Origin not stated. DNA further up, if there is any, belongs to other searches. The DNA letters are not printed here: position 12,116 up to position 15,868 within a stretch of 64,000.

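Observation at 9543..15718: Tat-exported type II DMSO-reductase-family complex (alpha-beta-gamma-delta) of NxrA/NarG-like size with unknown substrate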

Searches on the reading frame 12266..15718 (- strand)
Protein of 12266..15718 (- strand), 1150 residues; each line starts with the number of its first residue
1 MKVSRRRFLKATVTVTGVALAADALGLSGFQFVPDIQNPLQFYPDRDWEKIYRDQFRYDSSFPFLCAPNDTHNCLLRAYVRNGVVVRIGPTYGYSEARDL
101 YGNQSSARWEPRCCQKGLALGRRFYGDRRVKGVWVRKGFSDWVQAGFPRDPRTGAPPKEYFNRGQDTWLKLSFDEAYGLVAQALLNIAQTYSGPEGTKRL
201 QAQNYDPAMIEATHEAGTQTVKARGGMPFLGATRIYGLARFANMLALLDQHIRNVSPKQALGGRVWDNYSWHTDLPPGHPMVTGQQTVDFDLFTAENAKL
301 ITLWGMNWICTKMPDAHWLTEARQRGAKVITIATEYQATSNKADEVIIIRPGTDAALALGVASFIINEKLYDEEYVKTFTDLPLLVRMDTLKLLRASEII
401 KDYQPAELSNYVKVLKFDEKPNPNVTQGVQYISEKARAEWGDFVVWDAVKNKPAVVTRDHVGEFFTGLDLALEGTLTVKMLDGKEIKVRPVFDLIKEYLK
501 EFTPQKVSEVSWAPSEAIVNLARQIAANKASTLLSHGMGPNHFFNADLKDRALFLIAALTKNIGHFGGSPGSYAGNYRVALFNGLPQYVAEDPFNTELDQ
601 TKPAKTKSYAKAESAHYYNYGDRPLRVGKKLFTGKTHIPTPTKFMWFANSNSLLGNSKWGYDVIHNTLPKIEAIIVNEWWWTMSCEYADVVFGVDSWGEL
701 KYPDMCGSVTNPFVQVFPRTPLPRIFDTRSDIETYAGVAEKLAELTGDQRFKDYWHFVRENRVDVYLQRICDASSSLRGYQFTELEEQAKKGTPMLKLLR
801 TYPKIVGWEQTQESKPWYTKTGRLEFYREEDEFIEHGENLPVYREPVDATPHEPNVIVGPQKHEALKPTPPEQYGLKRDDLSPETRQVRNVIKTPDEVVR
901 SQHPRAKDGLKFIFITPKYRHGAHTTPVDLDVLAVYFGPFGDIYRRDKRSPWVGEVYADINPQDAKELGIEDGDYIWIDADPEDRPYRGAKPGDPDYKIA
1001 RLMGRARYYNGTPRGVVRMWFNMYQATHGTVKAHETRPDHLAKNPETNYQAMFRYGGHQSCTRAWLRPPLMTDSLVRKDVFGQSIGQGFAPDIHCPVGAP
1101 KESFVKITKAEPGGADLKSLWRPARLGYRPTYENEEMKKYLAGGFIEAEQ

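Call 7: search_protein_families(library=pfam, proteins=[window:12266-15718:-], max_evalue=0.01)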
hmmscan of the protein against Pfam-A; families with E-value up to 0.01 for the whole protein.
window:12266-15718:- (1150 aa): 2 families
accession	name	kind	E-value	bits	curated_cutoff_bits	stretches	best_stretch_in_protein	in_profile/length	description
PF00384.28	Molybdopterin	-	1.2e-17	64.4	24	1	260-699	66-315/353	Molybdopterin oxidoreductase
PF01568.27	Molydop_binding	-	0.00053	20.4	26.8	1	956-978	30-52/110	Molydopterin dinucleotide binding domain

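Call 8: search_protein_families(library=ncbifam, proteins=[window:12266-15718:-], max_evalue=0.01)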
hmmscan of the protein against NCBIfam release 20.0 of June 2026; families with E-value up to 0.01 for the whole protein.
window:12266-15718:- (1150 aa): 23 families
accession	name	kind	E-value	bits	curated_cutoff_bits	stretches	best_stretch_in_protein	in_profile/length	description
TIGR03479.1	DMSO_red_II_alp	subfamily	1.4e-94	317.9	984.75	2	261-850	188-778/913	molybdopterin-dependent oxidoreductase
NF042978.1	EthbenzDh_ebdA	equivalog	2.7e-51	174.4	2000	3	297-399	246-348/977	ethylbenzene dehydrogenase subunit alpha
TIGR01580.1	narG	equivalog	1e-44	152.5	1084.15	2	261-390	209-344/1235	nitrate reductase subunit alpha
TIGR02166.1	dmsA_ynfE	subfamily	7.8e-30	103.6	777.7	2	503-829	332-635/794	DMSO/selenate family reductase complex A subunit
TIGR01591.1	Fdh-alpha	equivalog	6.9e-27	93.8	666.25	2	286-378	146-236/672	formate dehydrogenase subunit alpha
NF041885.1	selenate_YnfE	exception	9.3e-27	93.2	1675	2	502-692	338-514/805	selenate/tellurate reductase subunit YnfE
NF011566.1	PRK14990.1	exception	1e-24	86.6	1600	2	503-693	352-528/814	dimethylsulfoxide reductase subunit A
TIGR00509.1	bisC_fam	subfamily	4.1e-22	78.2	1017.55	2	507-743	283-511/772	molybdopterin guanine dinucleotide-containing S/N-oxide reductase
NF041884.1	selenate_YnfF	exception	9.6e-22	76.7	1650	2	503-692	332-507/798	selenate/tellurate reductase subunit YnfF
NF012032.0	PRK15488.1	equivalog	9.7e-21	73.4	694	1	296-380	195-281/759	thiosulfate reductase PhsA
TIGR01553.1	formate-DH-alph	equivalog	1.1e-17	63.2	814.2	1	296-389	220-313/1009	formate dehydrogenase-N subunit alpha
NF041513.1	formate_DH_Act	exception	7.4e-17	60.4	1400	1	296-568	211-467/1067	formate dehydrogenase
NF011682.0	PRK15102.1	equivalog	8.7e-14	50.5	909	2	503-743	332-569/829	trimethylamine-N-oxide reductase TorA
TIGR02164.1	torA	equivalog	4.7e-13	48.2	1465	1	509-743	334-565/824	trimethylamine-N-oxide reductase TorA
NF041323.1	Nitr_red_NasA_Halo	equivalog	3.1e-11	42.5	1000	2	297-381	152-237/673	assimilatory nitrate reductase NasA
TIGR01409.1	TAT_signal_seq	domain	0.0095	16.3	16.7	0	3-22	1-19/29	twin-arginine translocation signal domain-containing protein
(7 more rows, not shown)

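Call 9: search_solved_structures(query=window:12266-15718:-, max_evalue=0.00001, show_alignments=1)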
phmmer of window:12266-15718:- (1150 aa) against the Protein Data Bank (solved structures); distinct sequences matched with E-value up to 0.00001: 41.
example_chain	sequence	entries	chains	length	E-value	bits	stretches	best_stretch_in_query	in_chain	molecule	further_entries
7b04_B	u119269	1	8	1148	2.7e-286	955.9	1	1-1148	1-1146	Nitrite oxidoreductase subunit A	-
4ydd_A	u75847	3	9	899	1.9e-56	194.6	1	261-852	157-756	DMSO reductase family type II enzyme, molybdopterin subunit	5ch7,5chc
5e7o_A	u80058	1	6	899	4.7e-56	193.3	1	261-852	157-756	DMSO reductase family type II enzyme, molybdopterin subunit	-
2ivf_A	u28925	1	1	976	3.7e-44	153.9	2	295-399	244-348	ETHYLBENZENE DEHYDROGENASE ALPHA-SUBUNIT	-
3ir5_A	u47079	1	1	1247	7.8e-34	119.7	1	259-389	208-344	Respiratory nitrate reductase 1 alpha chain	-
3ir6_A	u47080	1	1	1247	1.3e-32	115.6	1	259-389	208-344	Respiratory nitrate reductase 1 alpha chain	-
1r27_A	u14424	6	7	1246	2.4e-32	114.8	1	259-389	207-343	Respiratory nitrate reductase 1 alpha chain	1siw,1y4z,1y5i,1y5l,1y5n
1q16_A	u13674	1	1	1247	2.5e-32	114.7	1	259-389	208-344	Respiratory nitrate reductase 1 alpha chain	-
3egw_A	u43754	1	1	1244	2.9e-32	114.5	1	259-389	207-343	Respiratory nitrate reductase 1 alpha chain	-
3ir7_A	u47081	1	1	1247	3.4e-32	114.3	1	259-389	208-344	Respiratory nitrate reductase 1 alpha chain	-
1aa6_A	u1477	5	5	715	3.4e-11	44.7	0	493-742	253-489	FORMATE DEHYDROGENASE H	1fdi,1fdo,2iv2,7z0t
7vw6_A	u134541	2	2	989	6.5e-11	43.8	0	294-381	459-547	Formate dehydrogenase | Tungsten-containing formate dehydrogenase alpha subunit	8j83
7e5z_A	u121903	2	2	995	6.6e-11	43.8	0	294-381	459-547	Formate dehydrogenase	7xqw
1eu1_A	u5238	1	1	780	2e-10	42.2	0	503-744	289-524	DIMETHYL SULFOXIDE REDUCTASE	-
9vap_A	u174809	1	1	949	2e-10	42.2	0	319-377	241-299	Formate dehydrogenase molybdopterin-binding subunit FdhA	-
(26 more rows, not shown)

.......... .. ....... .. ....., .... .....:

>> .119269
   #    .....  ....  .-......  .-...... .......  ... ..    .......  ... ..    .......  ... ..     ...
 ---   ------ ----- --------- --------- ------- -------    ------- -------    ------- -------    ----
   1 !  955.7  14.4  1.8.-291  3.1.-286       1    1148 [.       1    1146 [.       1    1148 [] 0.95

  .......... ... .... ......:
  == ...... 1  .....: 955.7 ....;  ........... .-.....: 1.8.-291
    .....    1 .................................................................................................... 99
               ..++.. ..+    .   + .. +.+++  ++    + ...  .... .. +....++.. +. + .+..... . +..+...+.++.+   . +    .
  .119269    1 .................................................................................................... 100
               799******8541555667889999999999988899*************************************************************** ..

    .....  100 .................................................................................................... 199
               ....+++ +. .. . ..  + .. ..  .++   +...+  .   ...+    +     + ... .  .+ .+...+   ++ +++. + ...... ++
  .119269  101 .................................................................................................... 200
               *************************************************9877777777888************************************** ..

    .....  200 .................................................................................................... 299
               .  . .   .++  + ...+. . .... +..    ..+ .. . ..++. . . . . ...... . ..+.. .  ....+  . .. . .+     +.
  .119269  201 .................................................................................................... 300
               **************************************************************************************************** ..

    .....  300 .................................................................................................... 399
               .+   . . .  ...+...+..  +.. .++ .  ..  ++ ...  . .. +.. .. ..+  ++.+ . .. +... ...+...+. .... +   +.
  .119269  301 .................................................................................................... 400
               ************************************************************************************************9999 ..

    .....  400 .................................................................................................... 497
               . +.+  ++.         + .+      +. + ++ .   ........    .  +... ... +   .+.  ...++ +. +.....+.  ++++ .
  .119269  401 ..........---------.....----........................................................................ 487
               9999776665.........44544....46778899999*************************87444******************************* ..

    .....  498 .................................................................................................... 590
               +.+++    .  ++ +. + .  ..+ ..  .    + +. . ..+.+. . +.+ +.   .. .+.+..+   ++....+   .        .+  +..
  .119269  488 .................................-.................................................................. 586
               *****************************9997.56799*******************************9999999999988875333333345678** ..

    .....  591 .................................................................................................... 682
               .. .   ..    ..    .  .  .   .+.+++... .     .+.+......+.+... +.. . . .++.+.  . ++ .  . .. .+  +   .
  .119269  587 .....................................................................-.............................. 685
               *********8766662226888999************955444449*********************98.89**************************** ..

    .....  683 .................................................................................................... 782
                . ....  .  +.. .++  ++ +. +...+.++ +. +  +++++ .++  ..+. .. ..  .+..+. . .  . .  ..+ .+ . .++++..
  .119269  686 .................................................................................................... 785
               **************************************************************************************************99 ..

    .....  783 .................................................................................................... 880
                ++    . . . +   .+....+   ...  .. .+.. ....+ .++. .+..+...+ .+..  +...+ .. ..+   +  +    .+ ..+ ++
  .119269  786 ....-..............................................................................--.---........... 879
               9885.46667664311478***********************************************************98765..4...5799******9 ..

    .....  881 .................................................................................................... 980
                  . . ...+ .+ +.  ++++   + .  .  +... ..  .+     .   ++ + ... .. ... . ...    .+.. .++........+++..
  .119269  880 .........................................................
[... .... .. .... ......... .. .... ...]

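Call 14: find_homologous_proteins(query=window:12266-15718:-, max_evalue=1e-50)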
Query window:12266-15718:- (1150 aa): 2911 proteins with E <= 1e-50 among 8000 candidates; the best 120 are listed.
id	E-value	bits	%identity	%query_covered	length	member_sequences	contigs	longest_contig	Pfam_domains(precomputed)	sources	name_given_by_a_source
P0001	0.0e+0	2740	100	100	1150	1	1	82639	PF00384.28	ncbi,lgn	-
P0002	0.0e+0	2550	93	100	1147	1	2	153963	PF00384.28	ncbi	-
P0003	0.0e+0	2548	93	100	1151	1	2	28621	PF00384.28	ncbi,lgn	-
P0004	0.0e+0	2530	92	100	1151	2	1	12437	PF00384.28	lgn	-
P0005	0.0e+0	2528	92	100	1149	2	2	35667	PF00384.28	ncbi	-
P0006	0.0e+0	2503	90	100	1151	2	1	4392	PF00384.28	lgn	-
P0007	0.0e+0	2494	90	100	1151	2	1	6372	PF00384.28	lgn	-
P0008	0.0e+0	2488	90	100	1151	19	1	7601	PF00384.28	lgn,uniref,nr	uniref:Nitrite oxidoreductase/nitrate reductase alpha subunit n=2 Tax=Candidatus Bipolaricaulota Tax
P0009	0.0e+0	2486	90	100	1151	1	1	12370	PF00384.28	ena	-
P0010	0.0e+0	2485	89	100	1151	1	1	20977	PF00384.28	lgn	-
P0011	0.0e+0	2484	90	100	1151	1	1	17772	PF00384.28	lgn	-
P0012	0.0e+0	2472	89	100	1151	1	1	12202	PF00384.28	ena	-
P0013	0.0e+0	2462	89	100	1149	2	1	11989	PF00384.28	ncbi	-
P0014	0.0e+0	2443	88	100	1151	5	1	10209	PF00384.28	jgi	jgi:nitrate reductase alpha subunit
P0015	0.0e+0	2402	86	100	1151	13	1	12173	PF00384.28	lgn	-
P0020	0.0e+0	1951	72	97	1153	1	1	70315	PF00384.28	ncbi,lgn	ncbi:MAG: molybdopterin-dependent oxidoreductase [Dehalococcoidia bacterium]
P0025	0.0e+0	1928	70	100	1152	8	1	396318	PF00384.28,PF01568.28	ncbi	-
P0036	0.0e+0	1900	69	100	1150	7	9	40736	PF00384.28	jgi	jgi:nitrate reductase alpha subunit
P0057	0.0e+0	1863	67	100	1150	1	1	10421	PF00384.28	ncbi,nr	ncbi:MAG: molybdopterin-dependent oxidoreductase [Chloroflexi bacterium]|nr:molybdopterin-dependent 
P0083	0.0e+0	1830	67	97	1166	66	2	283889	PF00384.28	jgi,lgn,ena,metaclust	metaclust:\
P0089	0.0e+0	1827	66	99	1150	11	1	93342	PF00384.28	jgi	jgi:nitrate reductase alpha subunit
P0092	0.0e+0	1822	65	99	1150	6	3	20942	PF00384.28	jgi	jgi:nitrate reductase alpha subunit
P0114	0.0e+0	1783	65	100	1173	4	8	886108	PF00384.28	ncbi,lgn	ncbi:MAG: molybdopterin-dependent oxidoreductase [bacterium JZ-2024 1]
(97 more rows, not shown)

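Call 16: find_encoding_contigs(protein=P0001, flank=10000, max_places=4)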
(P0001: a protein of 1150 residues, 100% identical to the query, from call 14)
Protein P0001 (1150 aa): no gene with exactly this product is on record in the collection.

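Call 17: list_cluster_members(proteins=[P0001, P0002, P0003, P0005, P0008, P0013, P0020, P0025, P0114, P0083])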
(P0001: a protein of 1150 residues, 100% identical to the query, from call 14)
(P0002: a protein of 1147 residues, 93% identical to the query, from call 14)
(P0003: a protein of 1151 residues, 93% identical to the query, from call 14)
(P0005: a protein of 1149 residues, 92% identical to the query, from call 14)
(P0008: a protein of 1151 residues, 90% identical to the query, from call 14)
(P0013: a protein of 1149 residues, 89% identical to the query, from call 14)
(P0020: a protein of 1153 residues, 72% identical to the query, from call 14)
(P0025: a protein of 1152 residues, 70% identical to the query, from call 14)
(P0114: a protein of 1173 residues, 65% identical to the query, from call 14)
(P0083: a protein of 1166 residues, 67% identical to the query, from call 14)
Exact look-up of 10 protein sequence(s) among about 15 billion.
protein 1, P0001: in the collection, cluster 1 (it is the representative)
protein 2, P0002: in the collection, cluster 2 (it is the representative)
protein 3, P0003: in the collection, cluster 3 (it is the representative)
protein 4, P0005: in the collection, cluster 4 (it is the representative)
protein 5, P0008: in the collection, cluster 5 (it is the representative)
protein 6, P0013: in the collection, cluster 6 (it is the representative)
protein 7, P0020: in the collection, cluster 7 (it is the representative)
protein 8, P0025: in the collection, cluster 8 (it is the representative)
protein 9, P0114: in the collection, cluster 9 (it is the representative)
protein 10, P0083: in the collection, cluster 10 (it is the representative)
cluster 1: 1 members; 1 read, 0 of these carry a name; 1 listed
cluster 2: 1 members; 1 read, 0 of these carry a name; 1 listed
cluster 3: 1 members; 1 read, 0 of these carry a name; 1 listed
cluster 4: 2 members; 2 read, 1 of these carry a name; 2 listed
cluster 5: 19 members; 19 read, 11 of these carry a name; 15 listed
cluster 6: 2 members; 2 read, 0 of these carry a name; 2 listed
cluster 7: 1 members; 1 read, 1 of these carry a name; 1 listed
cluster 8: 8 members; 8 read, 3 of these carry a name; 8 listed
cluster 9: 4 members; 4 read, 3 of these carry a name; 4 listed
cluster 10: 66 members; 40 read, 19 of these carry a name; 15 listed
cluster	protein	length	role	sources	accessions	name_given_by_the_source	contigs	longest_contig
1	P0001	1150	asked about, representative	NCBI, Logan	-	-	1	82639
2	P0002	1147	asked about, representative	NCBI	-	-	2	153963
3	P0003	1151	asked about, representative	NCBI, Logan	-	-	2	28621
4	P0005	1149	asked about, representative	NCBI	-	-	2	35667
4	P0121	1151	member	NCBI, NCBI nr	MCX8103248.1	MAG: molybdopterin-dependent oxidoreductase [Candidatus Bipolaricaulota bacterium] | molybdopterin-dependent oxidoreductase [Candidatus Bipolaricaulota bacterium]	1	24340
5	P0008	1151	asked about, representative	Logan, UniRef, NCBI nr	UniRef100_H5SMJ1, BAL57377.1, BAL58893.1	Nitrite oxidoreductase/nitrate reductase alpha subunit n=2 Tax=Candidatus Bipolaricaulota ... | nitrite oxidoreductase/nitrate reductase alpha subunit [uncultured Acetothermia bacterium]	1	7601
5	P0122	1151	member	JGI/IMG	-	nitrate reductase alpha subunit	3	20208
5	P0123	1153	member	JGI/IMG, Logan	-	nitrate reductase alpha subunit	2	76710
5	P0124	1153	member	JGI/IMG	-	nitrate reductase alpha subunit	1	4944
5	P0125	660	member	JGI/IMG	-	nitrate reductase alpha subunit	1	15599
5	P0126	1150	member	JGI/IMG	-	nitrate reductase alpha subunit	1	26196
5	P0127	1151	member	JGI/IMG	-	nitrate reductase alpha subunit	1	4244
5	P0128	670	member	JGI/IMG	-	nitrate reductase alpha subunit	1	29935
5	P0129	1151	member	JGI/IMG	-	nitrate reductase alpha subunit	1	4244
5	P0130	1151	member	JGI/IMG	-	nitrate reductase alpha subunit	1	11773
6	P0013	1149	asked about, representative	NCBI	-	-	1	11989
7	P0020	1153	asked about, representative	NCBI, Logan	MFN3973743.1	MAG: molybdopterin-dependent oxidoreductase [Dehalococcoidia bacterium]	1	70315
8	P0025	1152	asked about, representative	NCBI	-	-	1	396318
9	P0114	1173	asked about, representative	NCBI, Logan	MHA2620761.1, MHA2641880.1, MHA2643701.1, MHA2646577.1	MAG: molybdopterin-dependent oxidoreductase [bacterium JZ-2024 1]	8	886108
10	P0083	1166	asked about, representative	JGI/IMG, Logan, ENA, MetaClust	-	\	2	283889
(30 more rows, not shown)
